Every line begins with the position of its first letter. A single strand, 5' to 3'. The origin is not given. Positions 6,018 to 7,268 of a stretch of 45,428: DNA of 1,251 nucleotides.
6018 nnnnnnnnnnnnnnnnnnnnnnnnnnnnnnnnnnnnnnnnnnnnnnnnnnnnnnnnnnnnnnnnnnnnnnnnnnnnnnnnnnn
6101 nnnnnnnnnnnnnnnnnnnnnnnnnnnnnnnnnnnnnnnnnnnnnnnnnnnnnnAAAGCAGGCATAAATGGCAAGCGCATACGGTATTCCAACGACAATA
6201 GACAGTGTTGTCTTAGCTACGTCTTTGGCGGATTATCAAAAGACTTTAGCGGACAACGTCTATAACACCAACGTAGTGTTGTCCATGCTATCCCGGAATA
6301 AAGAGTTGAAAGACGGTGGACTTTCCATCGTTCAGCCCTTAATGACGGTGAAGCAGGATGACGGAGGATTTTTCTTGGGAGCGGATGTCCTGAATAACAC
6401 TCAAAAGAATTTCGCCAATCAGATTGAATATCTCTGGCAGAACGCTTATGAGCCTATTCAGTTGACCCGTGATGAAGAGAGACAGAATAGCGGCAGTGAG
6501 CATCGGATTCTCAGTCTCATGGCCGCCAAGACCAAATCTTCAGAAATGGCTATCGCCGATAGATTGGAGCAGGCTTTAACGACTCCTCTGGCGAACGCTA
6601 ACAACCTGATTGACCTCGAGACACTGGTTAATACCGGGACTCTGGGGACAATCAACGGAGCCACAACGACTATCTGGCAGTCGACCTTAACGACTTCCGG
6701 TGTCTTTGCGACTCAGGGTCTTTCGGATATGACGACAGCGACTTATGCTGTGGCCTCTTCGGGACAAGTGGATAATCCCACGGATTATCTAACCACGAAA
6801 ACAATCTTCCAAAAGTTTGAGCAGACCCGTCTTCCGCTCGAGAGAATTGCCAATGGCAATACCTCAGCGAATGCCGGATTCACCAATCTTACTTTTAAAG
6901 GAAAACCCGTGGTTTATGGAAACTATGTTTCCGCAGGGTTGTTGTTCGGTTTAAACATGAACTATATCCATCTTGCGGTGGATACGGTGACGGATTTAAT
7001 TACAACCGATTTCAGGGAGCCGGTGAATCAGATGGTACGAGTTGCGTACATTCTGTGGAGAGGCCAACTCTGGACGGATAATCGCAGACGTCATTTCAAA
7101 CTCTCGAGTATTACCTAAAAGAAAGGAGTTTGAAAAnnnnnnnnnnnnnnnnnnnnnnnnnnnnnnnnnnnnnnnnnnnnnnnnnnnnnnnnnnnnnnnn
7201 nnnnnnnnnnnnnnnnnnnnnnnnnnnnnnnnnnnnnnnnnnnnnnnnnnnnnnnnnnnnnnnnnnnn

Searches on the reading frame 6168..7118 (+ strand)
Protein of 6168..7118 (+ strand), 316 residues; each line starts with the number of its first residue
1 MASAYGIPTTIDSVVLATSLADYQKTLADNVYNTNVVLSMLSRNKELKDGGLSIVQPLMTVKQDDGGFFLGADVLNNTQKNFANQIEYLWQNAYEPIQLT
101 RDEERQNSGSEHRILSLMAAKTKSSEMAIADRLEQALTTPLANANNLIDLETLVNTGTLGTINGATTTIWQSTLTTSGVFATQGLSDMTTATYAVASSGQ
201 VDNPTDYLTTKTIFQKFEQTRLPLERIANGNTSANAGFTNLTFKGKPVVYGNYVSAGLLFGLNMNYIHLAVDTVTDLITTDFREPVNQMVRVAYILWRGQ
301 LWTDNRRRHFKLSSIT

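Call 8: search_protein_families(library=phrogs, proteins=[window:6168-7118:+], max_evalue=0.001)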
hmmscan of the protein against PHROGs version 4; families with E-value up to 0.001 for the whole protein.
window:6168-7118:+ (316 aa): 2 families
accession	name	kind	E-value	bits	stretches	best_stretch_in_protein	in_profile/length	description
phrog_9953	-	head and packaging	1.3e-37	130.9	1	15-312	12-326/329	major head protein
phrog_14242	-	head and packaging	2.8e-08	33.9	1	155-269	226-339/396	major head protein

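Call 45: search_dna_similar(query=window:6168-7118:+, collection=phages, mode=protein, max_rows=25)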
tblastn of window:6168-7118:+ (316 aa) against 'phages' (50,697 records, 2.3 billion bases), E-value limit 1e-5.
Records with a match: 9; places in all: 9; records where one place covers at least 80% of the query: 9.
Best place of each record, by identity: <60% 9.
By first word of the organism name: Myxococcus 3; Bacteriophage 2; Caudoviricetes 1; Microcystis 1; Methanosarcina 1; Bradyrhizobium 1.
By host as written in the record: - 3; Myxococcus xanthus strain DK883 2; Microcystis wesenbergii 1; Methanosarcina sp. 1; Myxococcus xanthus 1; Bradyrhizobium japonicum S10J 1.
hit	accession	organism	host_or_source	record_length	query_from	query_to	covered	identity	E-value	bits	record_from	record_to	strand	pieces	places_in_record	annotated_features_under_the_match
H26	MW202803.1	Caudoviricetes sp.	Manatee Spring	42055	15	308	93%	27.0%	4e-13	76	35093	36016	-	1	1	major capsid protein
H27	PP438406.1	Microcystis phage Mwe-JY13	Microcystis wesenbergii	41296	15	312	94%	26.2%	3e-8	61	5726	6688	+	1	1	major head protein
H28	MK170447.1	Methanosarcina virus MetMV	Methanosarcina sp.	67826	7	309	96%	25.2%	7e-12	72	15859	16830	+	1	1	hypothetical protein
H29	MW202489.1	Bacteriophage sp.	Manatee Spring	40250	8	306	95%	25.5%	5e-16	85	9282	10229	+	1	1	major virion structural protein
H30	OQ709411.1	Myxococcus phage Mx9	Myxococcus xanthus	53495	13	301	91%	26.0%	7e-15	81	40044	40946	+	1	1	putative major capsid protein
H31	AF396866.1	Myxococcus phage Mx8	Myxococcus xanthus strain DK883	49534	13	301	91%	25.3%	3e-10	67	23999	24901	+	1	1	major virion structural protein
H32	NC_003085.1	Myxococcus phage Mx8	Myxococcus xanthus strain DK883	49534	13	301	91%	25.3%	3e-10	67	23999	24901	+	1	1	major head protein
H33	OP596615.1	Bradyrhizobium phage ppBjS10J-1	Bradyrhizobium japonicum S10J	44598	15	305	92%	24.8%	3e-8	61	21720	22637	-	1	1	major capsid protein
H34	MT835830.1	Bacteriophage sp.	human fecal samples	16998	15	305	92%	24.4%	8e-9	63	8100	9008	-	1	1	record has no annotation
